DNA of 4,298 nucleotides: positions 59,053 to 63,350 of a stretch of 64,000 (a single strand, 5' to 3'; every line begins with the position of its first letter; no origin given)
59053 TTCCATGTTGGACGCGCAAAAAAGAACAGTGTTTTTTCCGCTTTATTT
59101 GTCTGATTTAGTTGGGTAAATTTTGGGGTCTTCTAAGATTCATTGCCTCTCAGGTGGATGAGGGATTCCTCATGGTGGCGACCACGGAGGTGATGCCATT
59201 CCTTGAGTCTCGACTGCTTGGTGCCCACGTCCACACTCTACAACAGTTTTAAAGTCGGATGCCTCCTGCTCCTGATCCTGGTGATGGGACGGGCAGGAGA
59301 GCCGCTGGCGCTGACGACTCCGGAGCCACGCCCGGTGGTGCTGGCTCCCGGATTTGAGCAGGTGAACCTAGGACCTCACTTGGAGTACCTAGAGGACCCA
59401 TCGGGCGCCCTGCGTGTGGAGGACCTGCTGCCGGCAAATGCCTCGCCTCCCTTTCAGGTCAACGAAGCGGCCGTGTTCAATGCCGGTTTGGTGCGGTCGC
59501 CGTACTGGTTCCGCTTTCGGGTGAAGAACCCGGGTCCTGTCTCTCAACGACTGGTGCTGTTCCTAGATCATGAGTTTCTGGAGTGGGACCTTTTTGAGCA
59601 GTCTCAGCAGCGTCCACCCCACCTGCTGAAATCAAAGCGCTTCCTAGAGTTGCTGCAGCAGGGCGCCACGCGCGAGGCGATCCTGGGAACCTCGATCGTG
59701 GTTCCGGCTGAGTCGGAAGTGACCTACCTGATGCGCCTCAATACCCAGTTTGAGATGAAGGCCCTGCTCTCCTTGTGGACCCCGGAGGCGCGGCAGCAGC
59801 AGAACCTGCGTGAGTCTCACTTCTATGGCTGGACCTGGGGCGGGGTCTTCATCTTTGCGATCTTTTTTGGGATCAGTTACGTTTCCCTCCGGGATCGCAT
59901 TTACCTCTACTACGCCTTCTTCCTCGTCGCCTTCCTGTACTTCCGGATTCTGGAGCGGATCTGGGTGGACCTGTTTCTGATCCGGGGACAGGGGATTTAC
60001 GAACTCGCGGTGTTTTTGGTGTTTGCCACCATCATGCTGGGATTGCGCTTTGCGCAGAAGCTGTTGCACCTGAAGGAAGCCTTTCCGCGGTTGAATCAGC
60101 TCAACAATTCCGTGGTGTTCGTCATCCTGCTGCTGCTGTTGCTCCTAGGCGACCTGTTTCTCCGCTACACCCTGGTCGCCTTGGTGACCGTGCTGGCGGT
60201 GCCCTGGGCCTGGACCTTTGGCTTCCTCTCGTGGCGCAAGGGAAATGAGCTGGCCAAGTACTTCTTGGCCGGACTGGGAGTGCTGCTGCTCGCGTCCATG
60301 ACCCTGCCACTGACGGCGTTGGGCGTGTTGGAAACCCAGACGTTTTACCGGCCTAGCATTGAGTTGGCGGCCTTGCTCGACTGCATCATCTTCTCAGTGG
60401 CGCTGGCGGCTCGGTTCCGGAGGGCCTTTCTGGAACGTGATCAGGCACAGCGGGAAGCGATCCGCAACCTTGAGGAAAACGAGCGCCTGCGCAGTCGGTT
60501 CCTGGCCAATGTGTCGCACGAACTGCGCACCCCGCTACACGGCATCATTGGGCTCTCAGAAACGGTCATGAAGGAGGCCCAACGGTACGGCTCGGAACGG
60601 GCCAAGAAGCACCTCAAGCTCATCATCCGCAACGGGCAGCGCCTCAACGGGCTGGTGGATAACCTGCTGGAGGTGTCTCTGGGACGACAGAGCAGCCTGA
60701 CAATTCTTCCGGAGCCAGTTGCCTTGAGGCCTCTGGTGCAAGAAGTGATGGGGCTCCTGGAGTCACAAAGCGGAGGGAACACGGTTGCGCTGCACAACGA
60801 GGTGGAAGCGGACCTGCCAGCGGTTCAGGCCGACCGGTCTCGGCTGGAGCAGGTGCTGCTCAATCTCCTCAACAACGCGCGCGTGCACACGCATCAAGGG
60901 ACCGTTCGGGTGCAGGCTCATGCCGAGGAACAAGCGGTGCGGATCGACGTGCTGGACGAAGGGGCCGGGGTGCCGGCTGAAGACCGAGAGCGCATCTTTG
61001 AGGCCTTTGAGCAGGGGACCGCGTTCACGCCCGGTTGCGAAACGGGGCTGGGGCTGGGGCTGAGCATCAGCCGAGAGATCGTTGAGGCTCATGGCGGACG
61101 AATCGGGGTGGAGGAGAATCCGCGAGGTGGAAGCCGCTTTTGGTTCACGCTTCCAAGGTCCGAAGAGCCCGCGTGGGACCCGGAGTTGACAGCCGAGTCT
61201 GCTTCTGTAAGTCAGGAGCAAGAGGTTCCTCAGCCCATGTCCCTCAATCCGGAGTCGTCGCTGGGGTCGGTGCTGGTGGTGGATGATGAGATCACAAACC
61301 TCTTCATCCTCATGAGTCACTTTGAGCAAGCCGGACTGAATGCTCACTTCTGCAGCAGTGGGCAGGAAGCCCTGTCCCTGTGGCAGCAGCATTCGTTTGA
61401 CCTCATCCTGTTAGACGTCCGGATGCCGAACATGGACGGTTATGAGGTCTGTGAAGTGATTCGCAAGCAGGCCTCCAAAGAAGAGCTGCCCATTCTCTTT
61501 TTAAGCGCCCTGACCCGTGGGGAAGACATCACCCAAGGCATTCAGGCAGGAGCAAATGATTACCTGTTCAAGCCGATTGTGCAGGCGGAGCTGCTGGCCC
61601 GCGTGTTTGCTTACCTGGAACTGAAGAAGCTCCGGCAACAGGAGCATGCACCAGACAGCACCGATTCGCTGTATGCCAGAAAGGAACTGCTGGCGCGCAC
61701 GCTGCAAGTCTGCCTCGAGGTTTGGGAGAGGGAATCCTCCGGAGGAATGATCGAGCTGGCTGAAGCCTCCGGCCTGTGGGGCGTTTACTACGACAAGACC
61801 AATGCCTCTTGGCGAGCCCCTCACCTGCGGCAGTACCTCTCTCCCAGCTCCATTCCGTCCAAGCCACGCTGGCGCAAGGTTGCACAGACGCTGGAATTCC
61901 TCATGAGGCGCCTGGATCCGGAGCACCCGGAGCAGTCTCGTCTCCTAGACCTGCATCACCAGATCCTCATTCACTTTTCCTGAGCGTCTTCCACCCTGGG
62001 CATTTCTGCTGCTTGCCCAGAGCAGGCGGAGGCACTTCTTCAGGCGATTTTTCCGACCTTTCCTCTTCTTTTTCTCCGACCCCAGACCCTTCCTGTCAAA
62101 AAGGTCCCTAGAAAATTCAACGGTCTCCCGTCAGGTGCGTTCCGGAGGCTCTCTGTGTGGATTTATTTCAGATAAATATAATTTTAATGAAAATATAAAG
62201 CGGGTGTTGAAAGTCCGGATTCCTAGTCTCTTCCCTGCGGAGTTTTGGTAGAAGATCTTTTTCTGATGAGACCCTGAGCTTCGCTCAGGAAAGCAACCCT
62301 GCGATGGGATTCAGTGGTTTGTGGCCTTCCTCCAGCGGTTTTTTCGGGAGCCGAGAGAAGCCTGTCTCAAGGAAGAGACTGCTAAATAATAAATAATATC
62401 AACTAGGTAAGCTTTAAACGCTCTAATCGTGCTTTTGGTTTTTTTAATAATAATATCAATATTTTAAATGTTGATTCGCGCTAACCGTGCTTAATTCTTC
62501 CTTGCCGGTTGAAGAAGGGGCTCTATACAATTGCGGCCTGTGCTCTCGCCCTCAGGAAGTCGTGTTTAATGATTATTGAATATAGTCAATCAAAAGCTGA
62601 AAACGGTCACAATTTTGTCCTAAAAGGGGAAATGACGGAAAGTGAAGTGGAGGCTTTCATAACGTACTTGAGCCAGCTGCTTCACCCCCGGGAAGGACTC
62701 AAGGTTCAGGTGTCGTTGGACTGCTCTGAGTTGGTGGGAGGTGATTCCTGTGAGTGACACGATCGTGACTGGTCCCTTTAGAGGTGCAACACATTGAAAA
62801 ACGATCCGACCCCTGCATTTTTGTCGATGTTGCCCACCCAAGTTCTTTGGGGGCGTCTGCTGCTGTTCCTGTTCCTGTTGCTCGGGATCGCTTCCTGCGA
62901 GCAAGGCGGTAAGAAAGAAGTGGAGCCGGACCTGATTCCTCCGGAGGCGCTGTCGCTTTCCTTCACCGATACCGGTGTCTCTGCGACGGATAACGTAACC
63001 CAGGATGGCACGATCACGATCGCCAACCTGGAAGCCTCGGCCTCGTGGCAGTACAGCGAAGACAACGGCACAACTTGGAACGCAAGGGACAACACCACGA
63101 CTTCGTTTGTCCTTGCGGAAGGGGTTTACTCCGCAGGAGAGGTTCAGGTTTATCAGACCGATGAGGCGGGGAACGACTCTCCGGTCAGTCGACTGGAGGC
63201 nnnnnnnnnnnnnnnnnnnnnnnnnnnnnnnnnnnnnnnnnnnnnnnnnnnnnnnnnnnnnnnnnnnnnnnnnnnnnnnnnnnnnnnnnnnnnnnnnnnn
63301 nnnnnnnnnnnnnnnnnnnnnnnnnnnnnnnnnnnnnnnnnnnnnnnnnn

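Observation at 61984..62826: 840-bp AT-rich intergenic island with tandem ~55-bp repeats, a UUCG-type hairpin and a low-GC3 82-codon ORF, upstream of a repetitive adhesin-like lipoprotein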

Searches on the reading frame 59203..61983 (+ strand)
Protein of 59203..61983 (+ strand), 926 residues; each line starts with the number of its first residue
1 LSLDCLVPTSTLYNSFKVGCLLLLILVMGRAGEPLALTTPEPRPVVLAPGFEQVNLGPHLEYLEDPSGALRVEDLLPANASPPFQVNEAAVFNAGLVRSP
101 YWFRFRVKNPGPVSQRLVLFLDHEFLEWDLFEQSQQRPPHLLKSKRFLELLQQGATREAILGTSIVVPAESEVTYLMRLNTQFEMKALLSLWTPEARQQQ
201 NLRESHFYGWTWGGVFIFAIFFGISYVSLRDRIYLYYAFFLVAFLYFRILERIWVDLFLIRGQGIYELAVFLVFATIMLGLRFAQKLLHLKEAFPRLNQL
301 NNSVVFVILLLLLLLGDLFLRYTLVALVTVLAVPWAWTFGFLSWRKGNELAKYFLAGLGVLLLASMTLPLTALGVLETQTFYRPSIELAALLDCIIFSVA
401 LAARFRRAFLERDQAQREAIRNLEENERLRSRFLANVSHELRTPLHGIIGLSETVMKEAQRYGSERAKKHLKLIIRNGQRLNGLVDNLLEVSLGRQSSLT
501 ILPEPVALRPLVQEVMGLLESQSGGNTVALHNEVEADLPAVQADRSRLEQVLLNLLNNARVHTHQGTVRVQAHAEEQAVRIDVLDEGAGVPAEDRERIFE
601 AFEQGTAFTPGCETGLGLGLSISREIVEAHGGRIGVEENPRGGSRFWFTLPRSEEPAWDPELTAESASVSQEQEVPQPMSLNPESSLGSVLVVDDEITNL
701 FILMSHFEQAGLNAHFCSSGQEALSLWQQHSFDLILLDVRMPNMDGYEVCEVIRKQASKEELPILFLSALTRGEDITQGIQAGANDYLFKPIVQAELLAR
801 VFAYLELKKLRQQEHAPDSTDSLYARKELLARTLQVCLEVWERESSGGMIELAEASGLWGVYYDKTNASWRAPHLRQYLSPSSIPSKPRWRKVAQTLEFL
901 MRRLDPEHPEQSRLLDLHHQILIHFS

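Call 11: search_protein_families(library=pfam, proteins=[window:59203-61983:+], max_evalue=1)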
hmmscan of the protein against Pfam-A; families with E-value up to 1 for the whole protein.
window:59203-61983:+ (926 aa): 8 families
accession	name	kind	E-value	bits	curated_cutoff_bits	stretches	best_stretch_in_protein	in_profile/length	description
PF00072.30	Response_reg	-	7.9e-29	100.5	30.2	1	690-801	1-110/111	Response regulator receiver domain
PF02518.31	HATPase_c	-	7.6e-27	94.4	26.4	1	544-653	2-110/111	Histidine kinase-, DNA gyrase B-, and HSP90-like ATPase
PF07695.17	7TMR-DISM_7TM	-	1.6e-21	77.6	29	1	207-404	4-205/205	7TM diverse intracellular signalling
PF00512.31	HisKA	-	1.5e-16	60.6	26.9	1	430-492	2-61/66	His Kinase A (phospho-acceptor) domain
PF07696.17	7TMR-DISMED2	-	6e-16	59.1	22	1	57-193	1-136/136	7TMR-DISM extracellular 2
PF23198.2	PDE8A_N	-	0.00014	22.3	29.6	1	694-767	19-91/147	PDE8A-like, N-terminal domain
PF13581.12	HATPase_c_2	-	0.0023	18.4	27.4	1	552-618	40-102/127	Histidine kinase-like ATPase domain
PF13589.12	HATPase_c_3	-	0.06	13.8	25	1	548-600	3-55/137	Histidine kinase-, DNA gyrase B-, and HSP90-like ATPase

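Call 17: find_encoding_contigs(protein=window:59203-61983:+, flank=10000, max_places=6)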
Protein window:59203-61983:+ (926 aa): no gene with exactly this product is on record in the collection.

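Call 21: find_related_loci(query=window:59203-61983:+, collection=genome_contigs, flank=10000)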
Query window:59203-61983:+ (926 aa) in genome_contigs; peptide patterns used: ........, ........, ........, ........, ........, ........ (x = any residue, [..] = any of these).
600 stretches matched a pattern (row limit reached: there are more); 590 encode a relative of the query (tblastn E <= 1e-3); the best 80 are kept; 80 distinct loci.
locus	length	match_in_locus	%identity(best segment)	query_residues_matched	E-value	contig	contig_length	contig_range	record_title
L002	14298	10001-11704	32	246-811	2e-78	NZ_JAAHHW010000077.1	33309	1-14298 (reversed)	MAG: Moorena sp. SIO3I8 3I8_NODE_77, whole genome shotgun sequence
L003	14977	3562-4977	33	400-812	2e-66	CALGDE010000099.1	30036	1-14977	MAG TPA_asm: uncultured cyanobacterium isolate SRR3401482_bin.11_CONCOCT_v1.1_MAG genome assembly, contig: ERZ1740067.53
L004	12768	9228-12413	31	379-829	3e-63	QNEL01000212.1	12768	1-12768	MAG: Candidatus Parabeggiatoa sp. nov. 3 isolate B5_G6 B5_Guay6_scaffold_03143, whole genome shotgun sequence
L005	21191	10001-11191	35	406-805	4e-56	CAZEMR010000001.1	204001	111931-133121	MAG TPA_asm: uncultured Hyphomicrobiales bacterium isolate SRP252850_co1_161 genome assembly, contig: NODE_22_length_204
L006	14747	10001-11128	33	417-808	7e-50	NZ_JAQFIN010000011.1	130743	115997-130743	Parabacteroides sp. PF5-6 Ga0505163_11, whole genome shotgun sequence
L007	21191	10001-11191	33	379-792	6e-50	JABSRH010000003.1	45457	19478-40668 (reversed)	MAG: Parvularculaceae bacterium isolate DT_81 DT-Parvularculaceae-1_scaffold_3, whole genome shotgun sequence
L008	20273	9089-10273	33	404-791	2e-49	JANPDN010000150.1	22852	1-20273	MAG: Rubrivivax sp. isolate VAR_78_metabat_367 VAR_78_k141_2217237, whole genome shotgun sequence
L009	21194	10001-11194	32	410-819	5e-49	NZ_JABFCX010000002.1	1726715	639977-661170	Parvularcula mediterranea strain ZS-1/3 NODE_1_length_1726718_cov_61.551918_consensus, whole genome shotgun sequence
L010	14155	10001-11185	32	417-805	3e-49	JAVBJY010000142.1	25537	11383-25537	MAG: Eubacteriales bacterium isolate GLO_MAG_00132 c_9694967, whole genome shotgun sequence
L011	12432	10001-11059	33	425-797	2e-48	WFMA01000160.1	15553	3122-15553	MAG: Bacteroidales bacterium isolate MAG084 MERGED_253651, whole genome shotgun sequence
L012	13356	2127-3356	30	418-820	2e-48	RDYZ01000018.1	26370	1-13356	MAG: Oscillatoriales cyanobacterium isolate PH2015_06S_54_30 PH2015_06S_scaffold_1349, whole genome shotgun sequence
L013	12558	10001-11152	31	419-808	2e-47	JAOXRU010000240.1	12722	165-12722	MAG: Flavobacteriaceae bacterium isolate R2S4C1D_S41.018 k141_208850, whole genome shotgun sequence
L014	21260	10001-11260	31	411-799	1e-47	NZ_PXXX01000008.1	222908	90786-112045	Lysinibacillus capsici strain PB300 contig_8, whole genome shotgun sequence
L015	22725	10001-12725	32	412-813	3e-47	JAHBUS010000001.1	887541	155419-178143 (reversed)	MAG: Bdellovibrionaceae bacterium isolate ACE_BDE3 BDE3_1, whole genome shotgun sequence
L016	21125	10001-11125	33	411-806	6e-47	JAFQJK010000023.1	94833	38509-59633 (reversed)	MAG: Rikenellaceae bacterium isolate RGIG1874 Goat_Cecum.Co__c623785, whole genome shotgun sequence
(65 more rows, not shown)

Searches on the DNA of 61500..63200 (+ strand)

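Call 6: search_rna_families(source=window, start=61500, end=63200, threshold=evalue, max_evalue=10, show_alignments=3)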
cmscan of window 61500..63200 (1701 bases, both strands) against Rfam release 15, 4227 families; matches with E-value up to 10: 3.
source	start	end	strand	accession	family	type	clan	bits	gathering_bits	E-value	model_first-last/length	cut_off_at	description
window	61670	61713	+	RF03031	ssnA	Cis-reg;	-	12.9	37.3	8.5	1-48/48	no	ssnA RNA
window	62037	62085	+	RF02042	HOTTIP_3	Gene; lncRNA;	-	7.7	50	5.4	1-353/353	no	HOXA transcript at the distal tip, conserved region 3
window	61974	62251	-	RF02267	Vax2os1_2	Gene; lncRNA;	-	5.7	55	5.9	200-466/466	no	Vax2os1 conserved region 2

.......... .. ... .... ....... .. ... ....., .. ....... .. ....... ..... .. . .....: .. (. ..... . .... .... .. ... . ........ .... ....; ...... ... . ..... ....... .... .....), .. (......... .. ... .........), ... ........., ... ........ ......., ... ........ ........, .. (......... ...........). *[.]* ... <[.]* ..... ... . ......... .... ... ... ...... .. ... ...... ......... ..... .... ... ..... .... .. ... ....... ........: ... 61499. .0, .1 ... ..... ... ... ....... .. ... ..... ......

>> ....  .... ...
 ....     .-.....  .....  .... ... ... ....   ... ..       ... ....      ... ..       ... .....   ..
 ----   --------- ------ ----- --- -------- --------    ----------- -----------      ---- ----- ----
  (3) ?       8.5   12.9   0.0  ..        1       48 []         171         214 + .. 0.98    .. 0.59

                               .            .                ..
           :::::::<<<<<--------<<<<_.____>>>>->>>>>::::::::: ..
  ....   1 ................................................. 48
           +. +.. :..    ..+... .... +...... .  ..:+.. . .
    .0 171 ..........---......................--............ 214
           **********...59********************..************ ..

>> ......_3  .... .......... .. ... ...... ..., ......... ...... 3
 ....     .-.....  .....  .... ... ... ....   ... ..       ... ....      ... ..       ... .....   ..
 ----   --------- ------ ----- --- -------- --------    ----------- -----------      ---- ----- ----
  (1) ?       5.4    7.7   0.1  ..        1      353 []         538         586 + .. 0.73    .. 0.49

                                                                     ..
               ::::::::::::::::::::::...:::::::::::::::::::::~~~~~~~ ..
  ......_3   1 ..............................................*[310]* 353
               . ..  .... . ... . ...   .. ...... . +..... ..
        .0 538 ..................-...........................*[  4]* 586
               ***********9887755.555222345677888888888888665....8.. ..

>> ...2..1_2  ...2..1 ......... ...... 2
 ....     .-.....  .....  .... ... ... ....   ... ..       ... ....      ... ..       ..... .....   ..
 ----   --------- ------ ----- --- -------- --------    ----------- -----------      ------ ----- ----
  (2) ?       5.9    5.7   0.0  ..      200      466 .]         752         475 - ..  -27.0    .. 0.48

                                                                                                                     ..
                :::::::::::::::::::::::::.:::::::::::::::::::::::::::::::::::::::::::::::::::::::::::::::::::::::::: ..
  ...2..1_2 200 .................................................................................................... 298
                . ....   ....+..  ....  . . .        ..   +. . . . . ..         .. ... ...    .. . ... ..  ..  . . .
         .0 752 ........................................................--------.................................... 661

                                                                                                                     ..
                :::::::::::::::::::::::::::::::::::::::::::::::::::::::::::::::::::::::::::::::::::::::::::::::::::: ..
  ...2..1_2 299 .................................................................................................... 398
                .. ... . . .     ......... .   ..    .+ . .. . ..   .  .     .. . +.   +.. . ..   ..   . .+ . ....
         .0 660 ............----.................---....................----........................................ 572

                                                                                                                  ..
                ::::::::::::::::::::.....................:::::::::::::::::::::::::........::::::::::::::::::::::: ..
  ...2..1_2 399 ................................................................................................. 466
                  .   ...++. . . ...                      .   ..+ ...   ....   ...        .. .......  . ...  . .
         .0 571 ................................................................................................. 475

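Call 51: search_dna_similar(query=window:61984-62793:+, collection=plasmids, mode=distant, max_evalue=0.01)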
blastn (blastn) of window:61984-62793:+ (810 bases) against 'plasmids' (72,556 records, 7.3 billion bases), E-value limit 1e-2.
No match.

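Call 52: search_dna_similar(query=window:61984-62793:+, collection=phages, mode=distant, max_evalue=0.01)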
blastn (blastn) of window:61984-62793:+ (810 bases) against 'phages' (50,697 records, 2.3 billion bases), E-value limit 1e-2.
No match.

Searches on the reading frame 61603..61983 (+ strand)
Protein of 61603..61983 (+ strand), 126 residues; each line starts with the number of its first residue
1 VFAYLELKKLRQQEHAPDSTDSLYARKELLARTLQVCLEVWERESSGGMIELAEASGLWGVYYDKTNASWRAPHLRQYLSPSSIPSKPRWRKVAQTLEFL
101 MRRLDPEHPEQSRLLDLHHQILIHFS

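Call 59: find_homologous_proteins(query=window:61663-61980:+, max_evalue=0.001)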
Query seq(106 aa): 1 candidates shared short words with the query, none scored E <= 0.001.

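Call 73: search_protein_families(library=ncbifam, proteins=[window:61603-61983:+], max_evalue=1)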
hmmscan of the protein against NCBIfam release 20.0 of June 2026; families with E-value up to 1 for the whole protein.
window:61603-61983:+ (126 aa): 0 families

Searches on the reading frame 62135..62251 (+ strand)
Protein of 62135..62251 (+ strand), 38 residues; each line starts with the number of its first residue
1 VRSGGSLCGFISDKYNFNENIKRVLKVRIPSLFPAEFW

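Call 11: search_protein_families(library=pfam, proteins=[window:62135-62251:+], max_evalue=1)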
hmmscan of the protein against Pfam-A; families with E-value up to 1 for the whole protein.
window:62135-62251:+ (38 aa): 0 families

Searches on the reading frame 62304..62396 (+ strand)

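Call 11: search_protein_families(library=pfam, proteins=[window:62304-62396:+], max_evalue=1)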
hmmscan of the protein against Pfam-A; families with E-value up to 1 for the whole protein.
window:62304-62396:+ (30 aa): 1 family
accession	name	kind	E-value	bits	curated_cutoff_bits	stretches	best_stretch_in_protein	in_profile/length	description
PF11242.13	DUF2774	-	0.07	13.8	29.2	1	14-30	44-60/63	Protein of unknown function (DUF2774)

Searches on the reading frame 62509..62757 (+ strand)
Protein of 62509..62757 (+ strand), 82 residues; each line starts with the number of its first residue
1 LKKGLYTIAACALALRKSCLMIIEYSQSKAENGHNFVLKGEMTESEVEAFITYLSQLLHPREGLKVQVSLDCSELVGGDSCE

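Call 11: search_protein_families(library=pfam, proteins=[window:62509-62757:+], max_evalue=1)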
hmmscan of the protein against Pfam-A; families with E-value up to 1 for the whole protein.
window:62509-62757:+ (82 aa): 1 family
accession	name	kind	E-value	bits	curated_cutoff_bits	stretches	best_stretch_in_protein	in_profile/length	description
PF12373.13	Msg2_C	-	0.39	10.6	25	1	39-50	11-22/30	Major surface glycoprotein 2 C terminal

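Call 16: find_homologous_proteins(query=window:62509-62757:+, max_evalue=10)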
Query window:62509-62757:+ (82 aa): 1 proteins with E <= 10 among 1 candidates.
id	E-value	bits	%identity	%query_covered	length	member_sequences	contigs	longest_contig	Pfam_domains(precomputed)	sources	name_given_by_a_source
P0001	1.2e-31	126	98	76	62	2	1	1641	-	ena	-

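Call 18: find_encoding_contigs(protein=P0001, flank=10000)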
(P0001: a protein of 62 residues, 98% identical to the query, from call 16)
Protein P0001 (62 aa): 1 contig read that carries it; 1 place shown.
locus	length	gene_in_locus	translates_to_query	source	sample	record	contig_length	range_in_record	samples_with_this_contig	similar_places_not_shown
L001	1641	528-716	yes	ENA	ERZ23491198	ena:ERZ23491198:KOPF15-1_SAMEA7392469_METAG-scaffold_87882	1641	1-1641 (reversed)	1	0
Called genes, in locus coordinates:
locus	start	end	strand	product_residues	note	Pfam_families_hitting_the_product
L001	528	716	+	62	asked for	-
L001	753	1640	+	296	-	?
